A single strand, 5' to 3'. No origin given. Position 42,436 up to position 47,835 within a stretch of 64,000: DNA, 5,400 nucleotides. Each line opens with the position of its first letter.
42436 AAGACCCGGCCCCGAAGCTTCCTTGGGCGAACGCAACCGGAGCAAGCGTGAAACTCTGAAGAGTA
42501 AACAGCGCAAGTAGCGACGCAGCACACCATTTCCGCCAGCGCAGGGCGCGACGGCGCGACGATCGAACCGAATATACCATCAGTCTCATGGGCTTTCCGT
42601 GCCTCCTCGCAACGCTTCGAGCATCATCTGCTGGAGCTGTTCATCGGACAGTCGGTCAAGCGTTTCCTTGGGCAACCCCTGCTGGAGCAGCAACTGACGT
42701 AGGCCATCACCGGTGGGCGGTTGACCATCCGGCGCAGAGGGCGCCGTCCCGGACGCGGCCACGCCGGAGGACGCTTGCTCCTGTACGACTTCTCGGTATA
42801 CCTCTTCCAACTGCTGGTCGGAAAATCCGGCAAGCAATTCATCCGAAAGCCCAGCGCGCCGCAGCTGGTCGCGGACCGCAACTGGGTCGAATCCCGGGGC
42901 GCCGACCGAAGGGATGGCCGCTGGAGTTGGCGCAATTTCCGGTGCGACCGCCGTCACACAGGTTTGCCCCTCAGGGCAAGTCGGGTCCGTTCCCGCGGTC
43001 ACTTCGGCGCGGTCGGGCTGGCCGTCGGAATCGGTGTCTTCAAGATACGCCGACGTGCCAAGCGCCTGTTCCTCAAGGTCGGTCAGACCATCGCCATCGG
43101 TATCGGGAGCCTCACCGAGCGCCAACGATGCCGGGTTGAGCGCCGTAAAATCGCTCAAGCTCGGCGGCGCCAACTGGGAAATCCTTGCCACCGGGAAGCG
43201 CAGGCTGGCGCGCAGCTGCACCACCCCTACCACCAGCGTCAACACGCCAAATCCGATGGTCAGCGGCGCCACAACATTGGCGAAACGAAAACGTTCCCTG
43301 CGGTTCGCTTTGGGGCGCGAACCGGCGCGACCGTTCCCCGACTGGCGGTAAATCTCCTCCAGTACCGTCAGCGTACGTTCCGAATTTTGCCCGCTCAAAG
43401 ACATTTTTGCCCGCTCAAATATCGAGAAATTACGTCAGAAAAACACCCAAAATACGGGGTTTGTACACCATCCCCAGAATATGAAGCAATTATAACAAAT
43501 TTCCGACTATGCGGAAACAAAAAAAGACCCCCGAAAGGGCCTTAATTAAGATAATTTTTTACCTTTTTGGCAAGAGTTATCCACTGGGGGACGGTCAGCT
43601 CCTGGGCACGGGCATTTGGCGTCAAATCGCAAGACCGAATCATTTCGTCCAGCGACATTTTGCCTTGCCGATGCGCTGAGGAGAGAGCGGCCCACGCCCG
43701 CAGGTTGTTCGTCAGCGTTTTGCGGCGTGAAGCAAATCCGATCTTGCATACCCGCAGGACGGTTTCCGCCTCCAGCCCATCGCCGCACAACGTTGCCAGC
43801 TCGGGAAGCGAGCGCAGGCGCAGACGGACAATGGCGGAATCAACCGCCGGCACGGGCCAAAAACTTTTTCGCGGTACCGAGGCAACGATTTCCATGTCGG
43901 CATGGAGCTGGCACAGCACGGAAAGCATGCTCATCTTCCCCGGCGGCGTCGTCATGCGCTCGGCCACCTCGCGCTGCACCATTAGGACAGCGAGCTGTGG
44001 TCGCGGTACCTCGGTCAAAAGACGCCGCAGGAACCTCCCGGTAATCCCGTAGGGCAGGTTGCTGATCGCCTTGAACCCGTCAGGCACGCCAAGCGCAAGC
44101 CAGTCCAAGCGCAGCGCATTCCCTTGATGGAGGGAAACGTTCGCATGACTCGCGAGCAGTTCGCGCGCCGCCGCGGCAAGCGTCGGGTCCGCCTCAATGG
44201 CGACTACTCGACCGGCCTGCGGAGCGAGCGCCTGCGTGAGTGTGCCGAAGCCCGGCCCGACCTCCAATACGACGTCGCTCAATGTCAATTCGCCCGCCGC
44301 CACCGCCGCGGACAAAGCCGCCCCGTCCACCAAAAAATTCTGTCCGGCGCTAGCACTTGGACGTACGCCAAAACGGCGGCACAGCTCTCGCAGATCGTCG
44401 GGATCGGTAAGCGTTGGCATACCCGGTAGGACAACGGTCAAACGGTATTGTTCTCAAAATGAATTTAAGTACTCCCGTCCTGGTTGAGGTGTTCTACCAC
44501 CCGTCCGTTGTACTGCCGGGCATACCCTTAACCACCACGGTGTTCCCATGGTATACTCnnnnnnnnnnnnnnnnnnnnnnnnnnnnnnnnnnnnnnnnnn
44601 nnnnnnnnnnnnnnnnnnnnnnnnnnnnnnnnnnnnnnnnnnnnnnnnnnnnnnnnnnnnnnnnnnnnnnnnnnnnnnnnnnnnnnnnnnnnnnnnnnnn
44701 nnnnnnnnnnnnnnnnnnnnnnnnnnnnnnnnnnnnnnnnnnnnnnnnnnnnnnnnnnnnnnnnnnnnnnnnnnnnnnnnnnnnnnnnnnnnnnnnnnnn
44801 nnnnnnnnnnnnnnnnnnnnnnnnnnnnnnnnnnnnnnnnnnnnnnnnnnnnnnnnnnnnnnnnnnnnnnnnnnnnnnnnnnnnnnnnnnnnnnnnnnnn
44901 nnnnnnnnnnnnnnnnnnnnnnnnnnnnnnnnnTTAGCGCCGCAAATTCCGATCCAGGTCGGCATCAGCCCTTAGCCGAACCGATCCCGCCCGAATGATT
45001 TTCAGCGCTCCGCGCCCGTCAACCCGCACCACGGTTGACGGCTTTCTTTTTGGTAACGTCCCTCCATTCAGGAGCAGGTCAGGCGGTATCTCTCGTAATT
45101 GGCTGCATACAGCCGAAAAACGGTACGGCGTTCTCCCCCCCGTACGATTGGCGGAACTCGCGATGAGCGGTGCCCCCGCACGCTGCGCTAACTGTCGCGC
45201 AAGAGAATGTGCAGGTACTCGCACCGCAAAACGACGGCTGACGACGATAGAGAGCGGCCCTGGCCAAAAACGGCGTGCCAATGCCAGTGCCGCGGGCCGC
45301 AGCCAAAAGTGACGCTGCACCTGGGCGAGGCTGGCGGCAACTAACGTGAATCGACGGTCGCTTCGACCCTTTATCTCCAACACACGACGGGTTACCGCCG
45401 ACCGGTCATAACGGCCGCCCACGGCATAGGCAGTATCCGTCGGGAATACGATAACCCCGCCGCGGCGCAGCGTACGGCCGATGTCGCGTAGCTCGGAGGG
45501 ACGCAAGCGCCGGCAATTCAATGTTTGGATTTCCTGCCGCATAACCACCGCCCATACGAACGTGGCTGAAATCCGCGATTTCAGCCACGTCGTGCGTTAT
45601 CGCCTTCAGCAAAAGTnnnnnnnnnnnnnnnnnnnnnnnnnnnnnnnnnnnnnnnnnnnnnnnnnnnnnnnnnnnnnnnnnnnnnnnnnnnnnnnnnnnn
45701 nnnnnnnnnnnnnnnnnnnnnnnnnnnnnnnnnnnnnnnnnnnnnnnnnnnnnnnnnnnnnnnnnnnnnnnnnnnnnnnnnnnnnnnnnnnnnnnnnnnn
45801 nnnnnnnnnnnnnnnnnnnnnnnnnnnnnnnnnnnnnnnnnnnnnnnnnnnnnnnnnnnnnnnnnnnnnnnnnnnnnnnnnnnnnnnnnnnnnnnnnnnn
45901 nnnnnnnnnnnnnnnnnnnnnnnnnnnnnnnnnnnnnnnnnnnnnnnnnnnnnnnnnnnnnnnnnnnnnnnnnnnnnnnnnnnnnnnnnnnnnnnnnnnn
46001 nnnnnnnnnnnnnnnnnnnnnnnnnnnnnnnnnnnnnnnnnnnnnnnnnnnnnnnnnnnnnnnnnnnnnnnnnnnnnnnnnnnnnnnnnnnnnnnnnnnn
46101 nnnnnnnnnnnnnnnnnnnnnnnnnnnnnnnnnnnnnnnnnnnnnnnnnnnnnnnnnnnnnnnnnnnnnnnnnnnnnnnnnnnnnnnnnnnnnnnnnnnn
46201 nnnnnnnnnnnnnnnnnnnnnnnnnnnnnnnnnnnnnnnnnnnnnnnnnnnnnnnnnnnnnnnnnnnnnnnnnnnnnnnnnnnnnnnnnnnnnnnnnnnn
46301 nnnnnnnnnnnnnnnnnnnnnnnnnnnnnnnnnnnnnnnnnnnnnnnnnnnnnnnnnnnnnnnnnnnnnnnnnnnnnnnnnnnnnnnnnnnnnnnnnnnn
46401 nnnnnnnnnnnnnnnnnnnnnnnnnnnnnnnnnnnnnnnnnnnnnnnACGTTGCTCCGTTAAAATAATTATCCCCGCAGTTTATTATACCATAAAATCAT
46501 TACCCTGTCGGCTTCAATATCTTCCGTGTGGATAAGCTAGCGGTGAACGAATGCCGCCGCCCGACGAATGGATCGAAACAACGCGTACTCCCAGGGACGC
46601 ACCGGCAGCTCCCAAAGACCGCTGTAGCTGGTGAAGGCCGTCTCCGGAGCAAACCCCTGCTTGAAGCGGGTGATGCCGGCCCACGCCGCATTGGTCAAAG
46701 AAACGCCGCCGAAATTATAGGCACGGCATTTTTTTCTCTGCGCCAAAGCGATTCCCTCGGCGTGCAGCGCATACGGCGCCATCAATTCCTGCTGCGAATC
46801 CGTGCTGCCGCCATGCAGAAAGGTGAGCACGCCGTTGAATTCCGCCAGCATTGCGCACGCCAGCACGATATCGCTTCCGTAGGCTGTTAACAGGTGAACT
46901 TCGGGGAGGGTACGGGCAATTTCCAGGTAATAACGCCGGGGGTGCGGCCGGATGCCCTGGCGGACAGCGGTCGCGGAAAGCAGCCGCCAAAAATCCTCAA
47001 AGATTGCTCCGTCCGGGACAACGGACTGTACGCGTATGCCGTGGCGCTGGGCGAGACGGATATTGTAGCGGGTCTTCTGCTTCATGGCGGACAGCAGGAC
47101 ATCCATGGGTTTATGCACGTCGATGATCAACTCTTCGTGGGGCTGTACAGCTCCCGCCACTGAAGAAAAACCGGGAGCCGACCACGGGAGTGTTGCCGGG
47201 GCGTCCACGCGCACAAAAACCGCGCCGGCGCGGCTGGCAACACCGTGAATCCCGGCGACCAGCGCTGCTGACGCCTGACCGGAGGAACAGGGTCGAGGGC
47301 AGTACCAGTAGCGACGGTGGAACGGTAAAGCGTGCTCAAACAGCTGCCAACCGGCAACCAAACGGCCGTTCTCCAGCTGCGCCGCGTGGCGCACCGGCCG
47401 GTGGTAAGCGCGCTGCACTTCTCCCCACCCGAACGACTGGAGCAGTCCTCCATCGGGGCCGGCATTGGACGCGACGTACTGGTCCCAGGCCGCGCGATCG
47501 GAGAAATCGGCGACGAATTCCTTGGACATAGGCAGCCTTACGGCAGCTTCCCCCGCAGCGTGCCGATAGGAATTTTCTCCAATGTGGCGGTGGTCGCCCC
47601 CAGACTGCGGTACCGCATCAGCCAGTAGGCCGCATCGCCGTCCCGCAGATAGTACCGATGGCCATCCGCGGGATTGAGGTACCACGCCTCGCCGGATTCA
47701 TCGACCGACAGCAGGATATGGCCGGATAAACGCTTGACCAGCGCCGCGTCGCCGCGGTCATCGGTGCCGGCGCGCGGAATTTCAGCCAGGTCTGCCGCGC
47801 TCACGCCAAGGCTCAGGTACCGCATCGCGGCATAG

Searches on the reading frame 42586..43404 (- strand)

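Call 84: search_protein_families(library=pfam, proteins=[window:42586-43404:-], max_evalue=0.00001)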
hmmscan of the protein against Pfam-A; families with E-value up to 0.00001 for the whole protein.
window:42586-43404:- (272 aa): 1 family
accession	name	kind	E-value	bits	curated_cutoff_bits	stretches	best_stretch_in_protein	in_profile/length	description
PF18884.5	TSP3_bac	-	5.6e-06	26.5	25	0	123-142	1-20/22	Bacterial TSP3 repeat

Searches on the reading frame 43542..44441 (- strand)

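Call 84: search_protein_families(library=pfam, proteins=[window:43542-44441:-], max_evalue=0.00001)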
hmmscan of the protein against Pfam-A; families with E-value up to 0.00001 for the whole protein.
window:43542-44441:- (299 aa): 2 families
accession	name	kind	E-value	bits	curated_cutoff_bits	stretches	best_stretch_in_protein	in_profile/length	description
PF00398.26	RrnaAD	-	1.6e-42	145.9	24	1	31-292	7-259/263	Ribosomal RNA adenine dimethylase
PF13649.12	Methyltransf_25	-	3.7e-07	31.2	27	1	58-113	1-59/97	Methyltransferase domain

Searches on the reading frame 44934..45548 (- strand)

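Call 85: search_protein_families(library=pfam, proteins=[window:44934-45548:-], max_evalue=0.00001)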
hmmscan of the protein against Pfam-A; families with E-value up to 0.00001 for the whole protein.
window:44934-45548:- (204 aa): 1 family
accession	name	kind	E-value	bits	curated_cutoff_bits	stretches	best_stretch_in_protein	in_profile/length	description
PF01300.24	Sua5_yciO_yrdC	-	7.3e-35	120.5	25.1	1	26-188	2-178/178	Telomere recombination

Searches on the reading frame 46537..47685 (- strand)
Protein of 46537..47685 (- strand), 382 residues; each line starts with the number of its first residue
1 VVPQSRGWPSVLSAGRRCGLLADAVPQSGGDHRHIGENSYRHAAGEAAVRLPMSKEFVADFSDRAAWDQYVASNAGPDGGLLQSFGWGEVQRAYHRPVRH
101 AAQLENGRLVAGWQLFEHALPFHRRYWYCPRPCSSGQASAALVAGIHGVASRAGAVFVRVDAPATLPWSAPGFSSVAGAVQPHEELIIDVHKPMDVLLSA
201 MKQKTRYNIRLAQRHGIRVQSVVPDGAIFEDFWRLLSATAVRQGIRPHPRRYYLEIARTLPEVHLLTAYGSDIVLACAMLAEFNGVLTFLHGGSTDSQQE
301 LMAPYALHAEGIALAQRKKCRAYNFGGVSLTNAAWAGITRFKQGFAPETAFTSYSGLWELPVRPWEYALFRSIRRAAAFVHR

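Call 85: search_protein_families(library=pfam, proteins=[window:46537-47685:-], max_evalue=0.00001)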
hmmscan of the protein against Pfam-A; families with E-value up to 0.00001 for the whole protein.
window:46537-47685:- (382 aa): 2 families
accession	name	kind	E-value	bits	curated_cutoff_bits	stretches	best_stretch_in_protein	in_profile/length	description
PF02388.22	FemAB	-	8.7e-27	94.4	24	2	266-373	299-404/406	FemAB family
PF13480.13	Acetyltransf_6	-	4.6e-08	33.8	22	1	202-342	4-142/143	Acetyltransferase (GNAT) domain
